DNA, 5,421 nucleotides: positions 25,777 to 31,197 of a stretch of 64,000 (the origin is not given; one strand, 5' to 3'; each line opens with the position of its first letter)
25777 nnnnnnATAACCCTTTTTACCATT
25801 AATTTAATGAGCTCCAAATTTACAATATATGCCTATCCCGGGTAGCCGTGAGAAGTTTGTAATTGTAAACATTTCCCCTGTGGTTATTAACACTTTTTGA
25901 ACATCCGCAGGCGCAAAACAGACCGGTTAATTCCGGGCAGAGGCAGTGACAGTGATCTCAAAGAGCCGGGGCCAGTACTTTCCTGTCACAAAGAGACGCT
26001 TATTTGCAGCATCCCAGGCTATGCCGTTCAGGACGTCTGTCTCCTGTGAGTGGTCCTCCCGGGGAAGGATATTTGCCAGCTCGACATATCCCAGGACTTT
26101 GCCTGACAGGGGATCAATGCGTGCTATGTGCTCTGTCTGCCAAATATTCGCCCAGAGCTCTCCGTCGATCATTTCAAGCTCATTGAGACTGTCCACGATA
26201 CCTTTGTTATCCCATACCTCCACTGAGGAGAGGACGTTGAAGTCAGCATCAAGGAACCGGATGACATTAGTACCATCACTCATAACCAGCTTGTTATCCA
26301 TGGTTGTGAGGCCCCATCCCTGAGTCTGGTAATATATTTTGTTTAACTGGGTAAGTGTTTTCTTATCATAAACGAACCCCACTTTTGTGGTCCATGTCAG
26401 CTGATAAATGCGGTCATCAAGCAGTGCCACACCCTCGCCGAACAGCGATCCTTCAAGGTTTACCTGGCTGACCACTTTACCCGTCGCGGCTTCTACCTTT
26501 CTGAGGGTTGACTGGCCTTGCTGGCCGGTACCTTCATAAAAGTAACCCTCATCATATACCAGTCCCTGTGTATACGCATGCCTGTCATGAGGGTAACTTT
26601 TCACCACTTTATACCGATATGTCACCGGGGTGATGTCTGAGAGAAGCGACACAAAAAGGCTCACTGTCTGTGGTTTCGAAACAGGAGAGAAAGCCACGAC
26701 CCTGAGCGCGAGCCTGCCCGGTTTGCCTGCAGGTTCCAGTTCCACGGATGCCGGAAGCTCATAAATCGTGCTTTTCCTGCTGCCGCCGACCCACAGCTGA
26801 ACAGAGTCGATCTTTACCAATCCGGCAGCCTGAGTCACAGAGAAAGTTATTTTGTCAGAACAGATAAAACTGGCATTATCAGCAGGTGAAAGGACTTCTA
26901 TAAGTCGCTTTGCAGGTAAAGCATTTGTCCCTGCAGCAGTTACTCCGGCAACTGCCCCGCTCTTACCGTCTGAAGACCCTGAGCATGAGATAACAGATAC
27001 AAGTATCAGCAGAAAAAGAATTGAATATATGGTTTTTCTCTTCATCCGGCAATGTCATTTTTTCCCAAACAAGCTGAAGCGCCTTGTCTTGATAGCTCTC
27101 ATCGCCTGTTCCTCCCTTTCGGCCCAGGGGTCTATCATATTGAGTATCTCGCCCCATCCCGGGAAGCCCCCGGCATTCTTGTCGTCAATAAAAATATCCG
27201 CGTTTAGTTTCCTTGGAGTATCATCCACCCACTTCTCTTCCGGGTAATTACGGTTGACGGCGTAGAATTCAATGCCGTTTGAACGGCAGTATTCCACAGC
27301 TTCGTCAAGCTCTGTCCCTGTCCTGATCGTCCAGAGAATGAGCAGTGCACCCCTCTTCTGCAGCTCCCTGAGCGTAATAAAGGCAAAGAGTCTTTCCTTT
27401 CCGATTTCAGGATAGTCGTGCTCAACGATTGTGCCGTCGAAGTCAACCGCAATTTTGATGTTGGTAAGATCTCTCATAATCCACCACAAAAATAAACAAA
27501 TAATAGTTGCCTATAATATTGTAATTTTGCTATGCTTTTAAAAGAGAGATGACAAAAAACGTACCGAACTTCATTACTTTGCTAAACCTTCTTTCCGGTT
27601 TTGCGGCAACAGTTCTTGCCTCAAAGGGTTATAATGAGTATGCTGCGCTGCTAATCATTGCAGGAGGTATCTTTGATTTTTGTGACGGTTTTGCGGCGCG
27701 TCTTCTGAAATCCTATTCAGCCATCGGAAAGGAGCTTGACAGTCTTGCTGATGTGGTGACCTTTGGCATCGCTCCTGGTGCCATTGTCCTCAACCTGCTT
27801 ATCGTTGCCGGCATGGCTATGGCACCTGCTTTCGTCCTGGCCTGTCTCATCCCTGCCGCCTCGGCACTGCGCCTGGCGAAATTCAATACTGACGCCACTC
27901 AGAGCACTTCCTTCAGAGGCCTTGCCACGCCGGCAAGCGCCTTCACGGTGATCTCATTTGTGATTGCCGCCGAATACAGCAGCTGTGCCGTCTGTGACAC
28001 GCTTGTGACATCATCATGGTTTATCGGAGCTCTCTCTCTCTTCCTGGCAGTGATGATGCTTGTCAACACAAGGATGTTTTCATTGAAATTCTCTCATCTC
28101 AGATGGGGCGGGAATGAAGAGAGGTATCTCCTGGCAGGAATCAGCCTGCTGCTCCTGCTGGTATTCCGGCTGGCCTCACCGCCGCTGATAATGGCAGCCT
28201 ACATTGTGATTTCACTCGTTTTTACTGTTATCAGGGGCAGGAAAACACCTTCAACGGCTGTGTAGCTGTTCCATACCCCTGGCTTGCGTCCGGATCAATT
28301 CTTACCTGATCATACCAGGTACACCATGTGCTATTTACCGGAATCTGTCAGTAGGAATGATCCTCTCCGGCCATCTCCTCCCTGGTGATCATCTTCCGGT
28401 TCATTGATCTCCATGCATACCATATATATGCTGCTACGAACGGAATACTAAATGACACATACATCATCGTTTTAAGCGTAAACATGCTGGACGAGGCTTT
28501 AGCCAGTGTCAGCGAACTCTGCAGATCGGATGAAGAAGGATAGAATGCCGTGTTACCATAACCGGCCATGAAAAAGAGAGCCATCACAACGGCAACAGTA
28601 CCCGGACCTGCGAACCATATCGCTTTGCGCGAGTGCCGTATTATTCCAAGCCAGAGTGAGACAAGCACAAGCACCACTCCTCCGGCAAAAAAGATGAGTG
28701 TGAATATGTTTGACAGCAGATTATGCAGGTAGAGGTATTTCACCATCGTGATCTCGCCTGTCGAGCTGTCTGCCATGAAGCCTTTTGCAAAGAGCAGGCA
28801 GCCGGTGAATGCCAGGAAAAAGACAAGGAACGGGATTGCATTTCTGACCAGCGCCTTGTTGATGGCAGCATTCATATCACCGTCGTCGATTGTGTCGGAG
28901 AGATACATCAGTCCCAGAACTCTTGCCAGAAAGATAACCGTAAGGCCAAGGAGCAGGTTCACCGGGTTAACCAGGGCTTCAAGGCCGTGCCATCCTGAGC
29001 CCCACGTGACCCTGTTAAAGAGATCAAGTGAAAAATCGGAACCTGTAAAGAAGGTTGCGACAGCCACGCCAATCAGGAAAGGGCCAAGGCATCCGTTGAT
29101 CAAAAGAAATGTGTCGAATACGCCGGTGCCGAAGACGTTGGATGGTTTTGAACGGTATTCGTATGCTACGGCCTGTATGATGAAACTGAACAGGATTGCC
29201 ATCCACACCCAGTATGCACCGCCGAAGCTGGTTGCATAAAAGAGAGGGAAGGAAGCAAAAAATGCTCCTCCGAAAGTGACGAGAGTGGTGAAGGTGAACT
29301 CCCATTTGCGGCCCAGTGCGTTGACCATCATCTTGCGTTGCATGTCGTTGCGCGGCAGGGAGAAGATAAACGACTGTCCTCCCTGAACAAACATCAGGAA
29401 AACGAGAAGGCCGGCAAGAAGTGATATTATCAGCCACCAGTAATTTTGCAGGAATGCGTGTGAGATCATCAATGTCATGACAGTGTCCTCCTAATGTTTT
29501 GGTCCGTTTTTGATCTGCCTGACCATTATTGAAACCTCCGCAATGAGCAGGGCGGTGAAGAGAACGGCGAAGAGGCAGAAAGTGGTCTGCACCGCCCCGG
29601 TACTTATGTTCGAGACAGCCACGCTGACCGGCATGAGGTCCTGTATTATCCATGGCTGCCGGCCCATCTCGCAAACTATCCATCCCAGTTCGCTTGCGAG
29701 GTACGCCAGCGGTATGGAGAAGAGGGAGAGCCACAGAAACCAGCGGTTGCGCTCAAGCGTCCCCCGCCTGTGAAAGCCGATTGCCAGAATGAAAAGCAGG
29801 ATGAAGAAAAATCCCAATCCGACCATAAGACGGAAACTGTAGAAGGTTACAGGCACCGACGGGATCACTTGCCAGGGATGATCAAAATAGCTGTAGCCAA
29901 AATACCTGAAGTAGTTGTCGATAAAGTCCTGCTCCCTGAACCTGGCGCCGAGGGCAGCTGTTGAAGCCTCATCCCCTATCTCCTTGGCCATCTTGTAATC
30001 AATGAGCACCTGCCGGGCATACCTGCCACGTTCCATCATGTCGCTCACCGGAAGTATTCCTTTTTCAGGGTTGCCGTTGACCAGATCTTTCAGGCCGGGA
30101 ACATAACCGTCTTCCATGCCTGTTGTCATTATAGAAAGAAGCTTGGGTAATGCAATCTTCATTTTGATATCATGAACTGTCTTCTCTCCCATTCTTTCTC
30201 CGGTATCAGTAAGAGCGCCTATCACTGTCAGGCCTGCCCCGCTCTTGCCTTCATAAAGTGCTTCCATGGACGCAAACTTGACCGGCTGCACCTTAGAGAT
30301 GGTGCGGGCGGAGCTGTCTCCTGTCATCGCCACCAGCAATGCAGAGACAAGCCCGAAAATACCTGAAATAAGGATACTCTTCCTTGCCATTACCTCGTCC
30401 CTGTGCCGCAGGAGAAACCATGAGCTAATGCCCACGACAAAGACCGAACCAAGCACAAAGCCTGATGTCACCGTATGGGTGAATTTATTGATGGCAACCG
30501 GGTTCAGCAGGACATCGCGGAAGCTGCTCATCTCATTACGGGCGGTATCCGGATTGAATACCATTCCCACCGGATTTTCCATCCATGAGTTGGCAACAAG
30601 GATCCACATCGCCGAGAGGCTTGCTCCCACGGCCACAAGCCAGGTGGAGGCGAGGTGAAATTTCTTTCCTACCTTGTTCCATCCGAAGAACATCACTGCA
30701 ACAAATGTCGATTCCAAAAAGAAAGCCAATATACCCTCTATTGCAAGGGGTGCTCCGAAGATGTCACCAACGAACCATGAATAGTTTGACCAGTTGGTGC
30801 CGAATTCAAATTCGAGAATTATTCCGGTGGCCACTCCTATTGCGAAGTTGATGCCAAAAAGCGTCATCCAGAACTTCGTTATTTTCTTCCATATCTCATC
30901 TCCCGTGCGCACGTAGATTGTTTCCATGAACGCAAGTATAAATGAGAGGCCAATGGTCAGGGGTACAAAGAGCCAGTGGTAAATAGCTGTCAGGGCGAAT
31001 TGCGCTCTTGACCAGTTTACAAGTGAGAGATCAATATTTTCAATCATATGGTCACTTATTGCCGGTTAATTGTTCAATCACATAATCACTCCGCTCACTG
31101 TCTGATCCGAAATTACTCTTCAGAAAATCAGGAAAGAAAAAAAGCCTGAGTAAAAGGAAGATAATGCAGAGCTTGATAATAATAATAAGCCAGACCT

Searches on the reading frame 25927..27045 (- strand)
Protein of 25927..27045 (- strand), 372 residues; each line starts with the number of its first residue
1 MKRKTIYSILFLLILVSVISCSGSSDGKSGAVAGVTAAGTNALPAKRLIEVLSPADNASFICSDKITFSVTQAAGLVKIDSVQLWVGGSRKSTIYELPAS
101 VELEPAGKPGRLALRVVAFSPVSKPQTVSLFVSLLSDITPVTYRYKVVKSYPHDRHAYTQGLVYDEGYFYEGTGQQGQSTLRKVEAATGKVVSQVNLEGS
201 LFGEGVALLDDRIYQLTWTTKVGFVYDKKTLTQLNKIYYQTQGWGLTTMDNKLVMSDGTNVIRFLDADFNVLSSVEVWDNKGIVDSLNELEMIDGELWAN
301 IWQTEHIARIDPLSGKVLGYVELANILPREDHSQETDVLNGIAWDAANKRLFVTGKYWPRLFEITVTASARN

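Call 42: search_protein_families(library=pfam, proteins=[window:25927-27045:-], max_evalue=0.00001)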
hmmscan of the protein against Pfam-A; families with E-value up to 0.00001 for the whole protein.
window:25927-27045:- (372 aa): 1 family
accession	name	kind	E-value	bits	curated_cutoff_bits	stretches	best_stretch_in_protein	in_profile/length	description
PF05096.18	Glu_cyclase_2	-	1.7e-92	309.8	22.3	1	139-365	21-248/249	Glutamine cyclotransferase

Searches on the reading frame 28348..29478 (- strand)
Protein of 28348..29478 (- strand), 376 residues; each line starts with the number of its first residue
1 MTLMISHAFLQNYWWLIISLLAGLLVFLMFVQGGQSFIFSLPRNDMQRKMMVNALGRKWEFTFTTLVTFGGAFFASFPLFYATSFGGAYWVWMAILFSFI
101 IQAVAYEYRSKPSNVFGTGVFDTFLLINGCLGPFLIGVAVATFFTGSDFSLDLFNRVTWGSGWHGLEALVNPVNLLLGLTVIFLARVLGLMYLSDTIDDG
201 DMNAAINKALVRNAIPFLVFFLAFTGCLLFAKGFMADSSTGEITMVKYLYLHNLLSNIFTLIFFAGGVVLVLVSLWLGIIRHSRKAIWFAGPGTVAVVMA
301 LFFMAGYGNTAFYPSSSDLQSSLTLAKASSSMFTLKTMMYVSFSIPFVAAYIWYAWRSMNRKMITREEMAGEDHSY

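Call 41: search_protein_families(library=pfam, proteins=[window:28348-29478:-], max_evalue=0.00001)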
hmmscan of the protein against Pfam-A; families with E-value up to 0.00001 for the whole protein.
window:28348-29478:- (376 aa): 1 family
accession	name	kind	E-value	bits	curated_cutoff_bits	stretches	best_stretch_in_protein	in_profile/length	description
PF02322.20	Cyt_bd_oxida_II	-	6.8e-66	223.1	35.6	1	10-359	1-302/302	Cytochrome bd terminal oxidase subunit II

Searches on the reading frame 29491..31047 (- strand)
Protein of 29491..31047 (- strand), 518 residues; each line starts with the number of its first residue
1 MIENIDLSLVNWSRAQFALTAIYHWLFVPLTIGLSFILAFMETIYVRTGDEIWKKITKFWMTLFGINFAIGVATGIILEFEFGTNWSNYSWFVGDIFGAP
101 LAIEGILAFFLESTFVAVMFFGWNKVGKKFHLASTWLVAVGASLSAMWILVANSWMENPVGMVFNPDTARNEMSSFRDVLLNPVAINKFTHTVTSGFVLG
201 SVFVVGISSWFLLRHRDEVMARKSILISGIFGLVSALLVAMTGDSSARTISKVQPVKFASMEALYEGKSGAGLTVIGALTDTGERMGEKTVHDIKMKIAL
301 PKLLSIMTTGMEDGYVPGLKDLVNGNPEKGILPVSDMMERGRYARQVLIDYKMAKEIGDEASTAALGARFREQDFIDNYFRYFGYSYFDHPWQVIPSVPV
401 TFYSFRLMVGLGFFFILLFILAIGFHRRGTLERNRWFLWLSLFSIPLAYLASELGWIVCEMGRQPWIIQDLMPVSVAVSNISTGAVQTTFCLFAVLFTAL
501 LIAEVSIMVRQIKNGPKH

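Call 41: search_protein_families(library=pfam, proteins=[window:29491-31047:-], max_evalue=0.00001)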
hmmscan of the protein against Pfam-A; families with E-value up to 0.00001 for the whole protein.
window:29491-31047:- (518 aa): 1 family
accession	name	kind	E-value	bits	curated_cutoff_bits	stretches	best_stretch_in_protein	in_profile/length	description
PF01654.22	Cyt_bd_oxida_I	-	1.2e-165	551.6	26.2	1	12-516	1-418/418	Cytochrome bd terminal oxidase subunit I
